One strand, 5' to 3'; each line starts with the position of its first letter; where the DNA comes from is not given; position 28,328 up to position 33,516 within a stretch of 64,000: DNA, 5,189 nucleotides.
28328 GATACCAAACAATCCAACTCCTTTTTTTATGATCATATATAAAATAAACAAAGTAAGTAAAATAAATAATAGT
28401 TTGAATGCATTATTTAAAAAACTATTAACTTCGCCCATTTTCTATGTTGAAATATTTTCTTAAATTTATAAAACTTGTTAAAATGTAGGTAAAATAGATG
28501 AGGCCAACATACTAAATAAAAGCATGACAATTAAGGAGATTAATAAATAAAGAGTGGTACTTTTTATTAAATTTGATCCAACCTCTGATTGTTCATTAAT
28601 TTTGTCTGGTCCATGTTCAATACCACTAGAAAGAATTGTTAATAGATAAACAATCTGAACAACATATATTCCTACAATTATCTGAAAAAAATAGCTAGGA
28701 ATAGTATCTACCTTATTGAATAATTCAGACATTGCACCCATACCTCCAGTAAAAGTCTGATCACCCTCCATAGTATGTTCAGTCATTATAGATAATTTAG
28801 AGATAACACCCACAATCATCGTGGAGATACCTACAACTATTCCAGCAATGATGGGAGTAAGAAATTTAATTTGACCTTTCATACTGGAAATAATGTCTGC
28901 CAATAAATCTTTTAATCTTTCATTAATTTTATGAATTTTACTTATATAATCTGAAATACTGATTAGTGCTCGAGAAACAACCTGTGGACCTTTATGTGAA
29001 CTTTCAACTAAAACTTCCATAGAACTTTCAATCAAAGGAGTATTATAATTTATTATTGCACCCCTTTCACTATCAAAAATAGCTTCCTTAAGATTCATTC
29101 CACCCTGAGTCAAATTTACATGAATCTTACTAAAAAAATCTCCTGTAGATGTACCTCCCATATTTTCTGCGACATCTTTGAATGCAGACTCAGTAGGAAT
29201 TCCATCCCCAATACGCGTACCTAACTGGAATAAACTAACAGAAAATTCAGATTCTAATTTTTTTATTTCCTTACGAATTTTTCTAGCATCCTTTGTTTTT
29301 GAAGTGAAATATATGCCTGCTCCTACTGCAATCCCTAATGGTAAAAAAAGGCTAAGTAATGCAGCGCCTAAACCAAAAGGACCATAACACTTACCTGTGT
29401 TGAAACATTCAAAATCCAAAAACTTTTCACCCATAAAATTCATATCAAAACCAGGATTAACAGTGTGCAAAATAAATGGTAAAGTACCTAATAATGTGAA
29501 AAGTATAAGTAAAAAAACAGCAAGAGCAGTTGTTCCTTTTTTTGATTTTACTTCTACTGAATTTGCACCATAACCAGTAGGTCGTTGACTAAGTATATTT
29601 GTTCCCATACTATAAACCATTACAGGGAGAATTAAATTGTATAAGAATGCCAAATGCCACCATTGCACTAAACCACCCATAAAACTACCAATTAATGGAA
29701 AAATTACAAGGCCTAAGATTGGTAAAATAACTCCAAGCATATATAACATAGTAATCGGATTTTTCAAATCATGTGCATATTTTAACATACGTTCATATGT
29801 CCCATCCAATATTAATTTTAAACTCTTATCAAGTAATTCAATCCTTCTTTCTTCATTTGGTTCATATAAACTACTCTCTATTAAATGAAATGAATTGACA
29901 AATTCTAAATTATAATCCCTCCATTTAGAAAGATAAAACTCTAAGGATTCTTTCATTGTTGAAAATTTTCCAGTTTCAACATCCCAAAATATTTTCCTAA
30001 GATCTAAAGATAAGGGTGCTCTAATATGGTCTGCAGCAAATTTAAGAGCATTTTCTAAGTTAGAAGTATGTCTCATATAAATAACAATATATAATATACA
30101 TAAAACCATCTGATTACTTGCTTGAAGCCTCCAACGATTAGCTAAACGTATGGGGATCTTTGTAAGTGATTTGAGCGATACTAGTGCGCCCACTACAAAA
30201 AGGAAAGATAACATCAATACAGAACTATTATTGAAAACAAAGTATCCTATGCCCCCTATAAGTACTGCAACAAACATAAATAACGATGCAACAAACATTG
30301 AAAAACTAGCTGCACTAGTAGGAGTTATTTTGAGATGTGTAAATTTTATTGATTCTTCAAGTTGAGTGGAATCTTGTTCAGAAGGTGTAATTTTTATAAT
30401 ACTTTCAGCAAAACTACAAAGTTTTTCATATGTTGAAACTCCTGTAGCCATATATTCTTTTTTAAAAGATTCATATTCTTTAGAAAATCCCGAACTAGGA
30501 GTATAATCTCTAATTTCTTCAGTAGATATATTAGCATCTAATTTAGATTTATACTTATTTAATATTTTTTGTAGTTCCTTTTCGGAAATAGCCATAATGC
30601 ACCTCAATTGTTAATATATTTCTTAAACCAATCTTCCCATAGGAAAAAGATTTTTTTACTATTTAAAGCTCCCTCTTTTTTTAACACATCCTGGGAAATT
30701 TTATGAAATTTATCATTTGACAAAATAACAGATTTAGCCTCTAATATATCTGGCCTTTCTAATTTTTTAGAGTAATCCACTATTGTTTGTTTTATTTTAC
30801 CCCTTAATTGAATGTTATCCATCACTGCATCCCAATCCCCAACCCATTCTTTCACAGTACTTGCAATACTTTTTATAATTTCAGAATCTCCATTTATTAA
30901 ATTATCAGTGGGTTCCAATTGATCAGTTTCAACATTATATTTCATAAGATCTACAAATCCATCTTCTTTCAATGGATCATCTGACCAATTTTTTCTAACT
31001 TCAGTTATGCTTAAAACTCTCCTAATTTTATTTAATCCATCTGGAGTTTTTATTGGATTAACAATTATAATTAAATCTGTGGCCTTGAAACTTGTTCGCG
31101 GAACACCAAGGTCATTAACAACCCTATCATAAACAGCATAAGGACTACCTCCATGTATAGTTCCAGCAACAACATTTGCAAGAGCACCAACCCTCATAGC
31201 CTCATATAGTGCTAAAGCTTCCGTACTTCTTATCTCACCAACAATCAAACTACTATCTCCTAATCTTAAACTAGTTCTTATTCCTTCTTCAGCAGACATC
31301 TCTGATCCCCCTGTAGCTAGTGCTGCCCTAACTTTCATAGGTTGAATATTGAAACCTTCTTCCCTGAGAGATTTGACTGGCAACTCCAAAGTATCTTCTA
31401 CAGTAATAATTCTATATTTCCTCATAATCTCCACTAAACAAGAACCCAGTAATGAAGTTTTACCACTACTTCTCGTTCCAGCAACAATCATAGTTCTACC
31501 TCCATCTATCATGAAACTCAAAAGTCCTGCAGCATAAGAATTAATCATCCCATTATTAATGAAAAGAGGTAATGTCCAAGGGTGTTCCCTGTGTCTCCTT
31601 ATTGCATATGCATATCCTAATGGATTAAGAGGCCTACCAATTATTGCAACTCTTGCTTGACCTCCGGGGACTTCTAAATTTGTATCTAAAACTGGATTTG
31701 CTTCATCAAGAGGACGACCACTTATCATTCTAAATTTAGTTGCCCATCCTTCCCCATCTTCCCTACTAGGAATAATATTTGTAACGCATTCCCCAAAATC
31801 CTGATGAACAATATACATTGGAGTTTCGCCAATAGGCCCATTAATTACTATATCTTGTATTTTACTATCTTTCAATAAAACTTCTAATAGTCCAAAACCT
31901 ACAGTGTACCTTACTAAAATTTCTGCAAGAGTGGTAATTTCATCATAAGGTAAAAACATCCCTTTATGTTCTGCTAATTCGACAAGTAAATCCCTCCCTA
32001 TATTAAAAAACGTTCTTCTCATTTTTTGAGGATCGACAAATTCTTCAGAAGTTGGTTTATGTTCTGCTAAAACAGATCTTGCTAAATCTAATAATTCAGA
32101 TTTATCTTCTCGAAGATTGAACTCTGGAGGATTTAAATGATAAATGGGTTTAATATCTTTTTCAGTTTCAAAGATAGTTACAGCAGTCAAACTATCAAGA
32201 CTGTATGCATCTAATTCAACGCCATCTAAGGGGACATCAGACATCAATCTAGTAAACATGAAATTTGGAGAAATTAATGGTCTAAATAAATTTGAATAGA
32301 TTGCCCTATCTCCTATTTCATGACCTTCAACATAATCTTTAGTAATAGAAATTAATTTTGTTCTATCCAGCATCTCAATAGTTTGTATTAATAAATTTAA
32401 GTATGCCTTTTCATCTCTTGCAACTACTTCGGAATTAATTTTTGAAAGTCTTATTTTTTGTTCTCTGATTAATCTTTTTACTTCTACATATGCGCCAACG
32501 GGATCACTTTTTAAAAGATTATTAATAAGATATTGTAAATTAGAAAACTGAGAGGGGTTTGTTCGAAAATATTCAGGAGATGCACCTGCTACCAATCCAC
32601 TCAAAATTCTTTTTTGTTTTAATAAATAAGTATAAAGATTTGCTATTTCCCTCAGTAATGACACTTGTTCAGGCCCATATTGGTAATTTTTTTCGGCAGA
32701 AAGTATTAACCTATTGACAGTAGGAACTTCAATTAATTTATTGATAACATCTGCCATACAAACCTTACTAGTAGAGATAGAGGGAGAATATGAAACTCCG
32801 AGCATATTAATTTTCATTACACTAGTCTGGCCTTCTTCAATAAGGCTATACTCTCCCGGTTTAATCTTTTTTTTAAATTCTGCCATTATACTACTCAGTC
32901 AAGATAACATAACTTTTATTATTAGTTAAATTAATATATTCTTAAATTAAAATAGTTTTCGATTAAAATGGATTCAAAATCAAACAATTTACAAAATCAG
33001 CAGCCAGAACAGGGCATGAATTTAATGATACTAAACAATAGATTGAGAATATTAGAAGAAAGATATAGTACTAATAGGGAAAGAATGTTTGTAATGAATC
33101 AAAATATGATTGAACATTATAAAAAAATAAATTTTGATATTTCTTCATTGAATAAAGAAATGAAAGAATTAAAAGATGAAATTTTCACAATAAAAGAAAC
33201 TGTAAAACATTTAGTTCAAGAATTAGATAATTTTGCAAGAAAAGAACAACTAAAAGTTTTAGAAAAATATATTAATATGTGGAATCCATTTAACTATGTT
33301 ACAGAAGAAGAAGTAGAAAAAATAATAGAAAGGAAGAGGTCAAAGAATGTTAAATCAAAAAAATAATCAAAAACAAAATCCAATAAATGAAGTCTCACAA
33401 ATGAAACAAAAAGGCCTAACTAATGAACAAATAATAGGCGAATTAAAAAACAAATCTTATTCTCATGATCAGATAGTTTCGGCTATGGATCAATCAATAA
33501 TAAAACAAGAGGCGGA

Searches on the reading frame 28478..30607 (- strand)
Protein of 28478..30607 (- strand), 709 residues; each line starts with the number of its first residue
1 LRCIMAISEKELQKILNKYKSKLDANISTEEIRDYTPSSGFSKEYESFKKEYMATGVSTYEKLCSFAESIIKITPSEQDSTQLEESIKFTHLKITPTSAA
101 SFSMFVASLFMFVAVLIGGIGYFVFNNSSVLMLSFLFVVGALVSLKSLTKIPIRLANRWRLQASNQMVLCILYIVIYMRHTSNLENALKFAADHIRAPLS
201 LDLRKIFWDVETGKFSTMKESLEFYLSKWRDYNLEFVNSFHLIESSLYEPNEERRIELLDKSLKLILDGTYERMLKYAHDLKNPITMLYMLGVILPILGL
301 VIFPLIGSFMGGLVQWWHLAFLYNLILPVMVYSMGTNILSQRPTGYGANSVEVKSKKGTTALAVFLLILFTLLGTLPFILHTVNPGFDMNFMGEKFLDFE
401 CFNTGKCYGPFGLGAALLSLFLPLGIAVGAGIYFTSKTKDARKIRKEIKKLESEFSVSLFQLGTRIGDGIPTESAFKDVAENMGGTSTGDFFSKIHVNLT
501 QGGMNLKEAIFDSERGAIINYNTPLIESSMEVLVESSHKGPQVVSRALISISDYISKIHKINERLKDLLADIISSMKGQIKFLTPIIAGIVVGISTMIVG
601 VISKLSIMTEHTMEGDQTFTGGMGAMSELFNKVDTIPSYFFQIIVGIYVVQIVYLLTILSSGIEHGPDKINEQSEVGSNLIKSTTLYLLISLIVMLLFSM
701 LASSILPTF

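Call 5: search_protein_families(library=pfam, max_evalue=0.01, proteins=[window:28478-30607:-])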
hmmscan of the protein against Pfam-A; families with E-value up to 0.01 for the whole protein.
window:28478-30607:- (709 aa): 0 families

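Call 12: find_homologous_proteins(query=window:28478-30595:-, max_evalue=0.00001)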
Query window:28478-30595:- (705 aa): 3204 proteins with E <= 0.00001 among 8000 candidates; the best 120 are listed.
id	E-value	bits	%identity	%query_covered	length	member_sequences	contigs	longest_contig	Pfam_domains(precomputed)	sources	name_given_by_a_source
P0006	0.0e+0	1540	100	100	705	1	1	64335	-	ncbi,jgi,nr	ncbi:hypothetical protein HOD61_02000 [archaeon]|jgi:hypothetical protein|nr:hypothetical protein [a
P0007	0.0e+0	1309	82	100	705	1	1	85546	-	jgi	jgi:hypothetical protein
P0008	0.0e+0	1172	74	100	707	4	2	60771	-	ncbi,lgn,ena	-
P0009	0.0e+0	1141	71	100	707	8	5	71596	-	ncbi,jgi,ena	-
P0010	9.0e-290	981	61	100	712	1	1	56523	-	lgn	-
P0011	1.3e-287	974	61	99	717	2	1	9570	-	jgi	-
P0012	2.0e-284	963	59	100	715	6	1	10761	-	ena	-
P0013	1.6e-283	960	60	100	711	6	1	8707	-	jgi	-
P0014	4.7e-282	956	59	100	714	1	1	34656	-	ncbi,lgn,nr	ncbi:hypothetical protein K8R33_03760 [archaeon]|nr:hypothetical protein [archaeon]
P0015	4.4e-281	952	59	100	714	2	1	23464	-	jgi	-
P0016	2.2e-277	940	59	100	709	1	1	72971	-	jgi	jgi:hypothetical protein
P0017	2.2e-277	940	59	100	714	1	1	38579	-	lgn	-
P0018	2.9e-277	940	58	100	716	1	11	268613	-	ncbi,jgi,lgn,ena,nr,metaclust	ncbi:hypothetical protein J4438_01545 [Candidatus Woesearchaeota archaeon]|nr:hypothetical protein [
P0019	1.1e-276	938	59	100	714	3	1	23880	-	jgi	jgi:hypothetical protein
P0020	1.9e-276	937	59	100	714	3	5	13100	-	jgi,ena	-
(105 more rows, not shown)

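Call 15: find_related_loci(query=A1, collection=genome_contigs, flank=10000)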
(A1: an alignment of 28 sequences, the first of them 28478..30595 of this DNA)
Query A1 (705 aa) in genome_contigs; peptide patterns used: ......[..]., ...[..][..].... (x = any residue, [..] = any of these).
599 stretches matched a pattern (row limit reached: there are more); 567 encode a relative of the query (tblastn E <= 1e-3); the best 80 are kept; 80 distinct loci.
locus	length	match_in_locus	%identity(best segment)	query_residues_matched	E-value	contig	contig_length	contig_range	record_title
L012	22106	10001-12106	74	1-702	0e+0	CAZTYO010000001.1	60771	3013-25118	MAG TPA_asm: Candidatus Woesearchaeota archaeon isolate SRP077602_co5_339 genome assembly, contig: NODE_2245_length_6077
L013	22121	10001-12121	71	1-705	0e+0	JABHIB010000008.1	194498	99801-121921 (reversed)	MAG: archaeon isolate SI037_bin53 k141_1031403, whole genome shotgun sequence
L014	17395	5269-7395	59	1-704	0e+0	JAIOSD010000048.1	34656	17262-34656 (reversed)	MAG: archaeon isolate SMBSF35 bin_108_k127_432677, whole genome shotgun sequence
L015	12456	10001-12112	60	1-702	0e+0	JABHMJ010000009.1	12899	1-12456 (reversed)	MAG: Candidatus Woesearchaeota archaeon isolate SI037S2_bin65 k141_160977, whole genome shotgun sequence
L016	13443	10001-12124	57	1-702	0e+0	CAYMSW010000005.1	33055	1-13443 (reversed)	MAG TPA_asm: Candidatus Woesearchaeota archaeon isolate SRP077602_co7_458 genome assembly, contig: NODE_6439_length_3305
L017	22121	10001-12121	71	1-705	0e+0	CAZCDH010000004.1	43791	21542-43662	MAG TPA_asm: Candidatus Woesearchaeota archaeon isolate binchicken_co141_322 genome assembly, contig: NODE_3729_length_4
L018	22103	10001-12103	58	1-702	0e+0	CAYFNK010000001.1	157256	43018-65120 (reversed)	MAG TPA_asm: Candidatus Woesearchaeota archaeon isolate ERP019367_co1_17 genome assembly, contig: NODE_133_length_157256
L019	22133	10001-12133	56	1-702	0e+0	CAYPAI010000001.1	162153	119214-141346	MAG TPA_asm: Candidatus Woesearchaeota archaeon isolate binchicken_co141_211 genome assembly, contig: NODE_182_length_16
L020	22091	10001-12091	56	3-702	0e+0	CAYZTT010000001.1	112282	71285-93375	MAG TPA_asm: Candidatus Woesearchaeota archaeon isolate binchicken_co141_226 genome assembly, contig: NODE_509_length_11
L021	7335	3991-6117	54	2-702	0e+0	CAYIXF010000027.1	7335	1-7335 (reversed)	MAG TPA_asm: Candidatus Woesearchaeota archaeon isolate ERP119705_co6_1028 genome assembly, contig: NODE_15444_length_73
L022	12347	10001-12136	54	1-702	0e+0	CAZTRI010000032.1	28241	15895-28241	MAG TPA_asm: Candidatus Woesearchaeota archaeon isolate binchicken_co203_646 genome assembly, contig: k141_832098, whole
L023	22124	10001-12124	54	1-705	0e+0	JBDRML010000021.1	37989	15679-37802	MAG: Candidatus Woesearchaeota archaeon isolate MEGAHIT-group-1.829 k141_1181763, whole genome shotgun sequence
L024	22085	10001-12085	57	3-702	0e+0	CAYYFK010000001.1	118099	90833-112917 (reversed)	MAG TPA_asm: Candidatus Woesearchaeota archaeon isolate binchicken_co97_250 genome assembly, contig: NODE_397_length_118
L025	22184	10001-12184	52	2-702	0e+0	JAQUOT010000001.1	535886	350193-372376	MAG: Candidatus Nanoarchaeia archaeon isolate STD1_207 NODE_19_length_535886_cov_13.181462_Sandtown_D1, whole genome sho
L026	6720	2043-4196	55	9-702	0e+0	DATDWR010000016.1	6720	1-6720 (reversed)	MAG TPA_asm: Candidatus Nanoarchaeia archaeon isolate SMAG_U8117 k141_1767172, whole genome shotgun sequence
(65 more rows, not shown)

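Call 35: search_protein_families(library=ncbifam, max_evalue=0.1, proteins=[window:28478-30595:-])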
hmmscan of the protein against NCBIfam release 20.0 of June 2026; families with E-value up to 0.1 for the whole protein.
window:28478-30595:- (705 aa): 0 families

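Call 74: search_solved_structures(query=A1, max_evalue=1)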
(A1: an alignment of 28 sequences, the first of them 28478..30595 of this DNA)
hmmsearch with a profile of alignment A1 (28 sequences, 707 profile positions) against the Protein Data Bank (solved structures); distinct sequences matched with E-value up to 1: 8.
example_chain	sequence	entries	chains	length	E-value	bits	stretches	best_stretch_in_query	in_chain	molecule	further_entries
2vt4_A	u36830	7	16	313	0.083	14.1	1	351-441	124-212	BETA1 ADRENERGIC RECEPTOR | BETA-1 ADRENERGIC RECEPTOR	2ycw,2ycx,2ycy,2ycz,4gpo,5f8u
2y00_A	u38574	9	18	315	0.1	13.8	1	351-442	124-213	BETA-1 ADRENERGIC RECEPTOR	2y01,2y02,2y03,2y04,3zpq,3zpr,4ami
4bvn_A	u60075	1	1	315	0.12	13.6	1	351-442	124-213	BETA-1 ADRENERGIC RECEPTOR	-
5a8e_A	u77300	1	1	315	0.12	13.6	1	350-442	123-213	BETA1 ADRENERGIC RECEPTOR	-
6tko_A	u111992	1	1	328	0.14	13.4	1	351-441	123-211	Beta-1 adrenergic receptor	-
6h7j_A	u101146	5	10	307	0.16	13.1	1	351-442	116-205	Beta-1 adrenergic receptor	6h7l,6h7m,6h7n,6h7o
6ibl_A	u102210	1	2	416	0.51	11.5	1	351-441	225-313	Thioredoxin 1,Beta-1 adrenergic receptor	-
9rx1_A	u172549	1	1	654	0.87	10.7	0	351-436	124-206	Beta-1 adrenergic receptor,Beta-lactamase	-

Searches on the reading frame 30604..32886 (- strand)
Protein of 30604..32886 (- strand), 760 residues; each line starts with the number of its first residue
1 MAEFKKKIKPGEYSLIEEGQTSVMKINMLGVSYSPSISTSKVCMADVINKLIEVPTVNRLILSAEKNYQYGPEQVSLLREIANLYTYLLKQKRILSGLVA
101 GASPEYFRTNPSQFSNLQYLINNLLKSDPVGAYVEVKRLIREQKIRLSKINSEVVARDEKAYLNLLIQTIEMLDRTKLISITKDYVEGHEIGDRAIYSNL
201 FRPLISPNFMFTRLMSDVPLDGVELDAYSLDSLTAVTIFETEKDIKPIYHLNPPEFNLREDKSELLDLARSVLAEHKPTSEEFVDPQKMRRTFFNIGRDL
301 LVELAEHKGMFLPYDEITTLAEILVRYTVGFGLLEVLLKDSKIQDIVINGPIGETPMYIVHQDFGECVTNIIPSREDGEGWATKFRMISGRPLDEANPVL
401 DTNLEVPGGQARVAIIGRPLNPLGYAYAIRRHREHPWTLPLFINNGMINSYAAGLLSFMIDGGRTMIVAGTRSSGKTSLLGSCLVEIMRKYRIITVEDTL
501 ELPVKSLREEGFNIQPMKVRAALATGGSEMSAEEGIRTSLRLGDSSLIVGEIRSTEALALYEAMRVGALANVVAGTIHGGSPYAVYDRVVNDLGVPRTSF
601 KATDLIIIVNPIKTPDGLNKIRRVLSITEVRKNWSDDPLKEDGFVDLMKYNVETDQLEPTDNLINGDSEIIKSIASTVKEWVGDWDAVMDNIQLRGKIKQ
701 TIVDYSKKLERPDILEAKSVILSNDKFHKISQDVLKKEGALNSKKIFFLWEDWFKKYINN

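Call 5: search_protein_families(library=pfam, max_evalue=0.01, proteins=[window:30604-32886:-])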
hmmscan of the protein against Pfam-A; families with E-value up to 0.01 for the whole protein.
window:30604-32886:- (760 aa): 1 family
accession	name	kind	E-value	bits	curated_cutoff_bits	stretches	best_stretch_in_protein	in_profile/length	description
PF00437.27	T2SSE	-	6.4e-15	55.1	24.9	1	419-607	100-271/370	Type II/IV secretion system protein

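Call 35: search_protein_families(library=ncbifam, max_evalue=0.1, proteins=[window:30604-32886:-])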
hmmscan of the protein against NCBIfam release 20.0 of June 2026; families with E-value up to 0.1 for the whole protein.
window:30604-32886:- (760 aa): 13 families
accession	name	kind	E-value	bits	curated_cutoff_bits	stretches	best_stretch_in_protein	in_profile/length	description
NF058587.1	archaellum_moto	equivalog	1.2e-35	123.3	550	1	303-703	119-500/527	archaellum flagellar ATPase motor FlaI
TIGR03819.1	heli_sec_ATPase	hypoth_equivalog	5.5e-33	114.6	373.15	1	308-589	29-297/340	TadA family conjugal transfer-associated ATPase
NF053672.1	bindosome_BasE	exception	1.2e-17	63.8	1000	1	225-661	41-452/512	bindosome assembly system ATPase subunit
TIGR02788.1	VirB11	equivalog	1.6e-17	63.5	249.95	1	456-591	137-264/308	P-type DNA transfer ATPase VirB11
TIGR02782.1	TrbB_P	equivalog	5.8e-16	58.6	304.55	1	337-591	17-254/303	P-type conjugative transfer ATPase TrbB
NF010475.0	PRK13900.1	equivalog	3.3e-11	42.9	389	1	456-585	153-275/333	type IV secretion system ATPase VirB11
NF010469.0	PRK13894.1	subfamily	3.7e-10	39.7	508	1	338-589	31-264/320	conjugal transfer ATPase TrbB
NF010425.0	PRK13851.1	equivalog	5.1e-10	38.7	461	1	455-588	154-279/344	type IV secretion system protein VirB11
NF041000.1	ATPase_ComGA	equivalog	1.2e-09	37.6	300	1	465-606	130-258/267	competence type IV pilus ATPase ComGA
NF010407.0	PRK13833.1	subfamily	2.4e-07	30.5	499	1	395-588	79-258/323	conjugal transfer protein TrbB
NF053534.1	T4PilAsmATPsTfpB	equivalog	5.1e-05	21.9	850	1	466-606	339-465/584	type IV pilus assembly ATPase TfpB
TIGR01420.1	pilT_fam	subfamily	0.00012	21.5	319.1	1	466-591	125-241/343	PilT/PilU family type 4a pilus ATPase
TIGR02525.1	plasmid_TraJ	equivalog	0.00014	21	368.3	1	467-609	153-289/372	plasmid transfer ATPase TraJ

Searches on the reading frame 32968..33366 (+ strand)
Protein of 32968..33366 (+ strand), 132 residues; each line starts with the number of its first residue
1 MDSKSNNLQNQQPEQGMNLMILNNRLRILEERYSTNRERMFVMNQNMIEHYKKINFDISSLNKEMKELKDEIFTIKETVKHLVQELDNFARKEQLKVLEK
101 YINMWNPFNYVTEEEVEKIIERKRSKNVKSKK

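Call 5: search_protein_families(library=pfam, max_evalue=0.01, proteins=[window:32968-33366:+])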
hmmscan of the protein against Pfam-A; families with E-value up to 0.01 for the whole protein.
window:32968-33366:+ (132 aa): 2 families
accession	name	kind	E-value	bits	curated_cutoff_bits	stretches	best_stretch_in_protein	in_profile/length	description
PF05377.16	FlaC_arch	-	0.0019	19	27.8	1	52-83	10-41/55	Flagella accessory protein C (FlaC)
PF10046.14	BLOC1_2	-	0.0071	17.1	33.4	0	40-88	25-69/96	Biogenesis of lysosome-related organelles complex-1 subunit 2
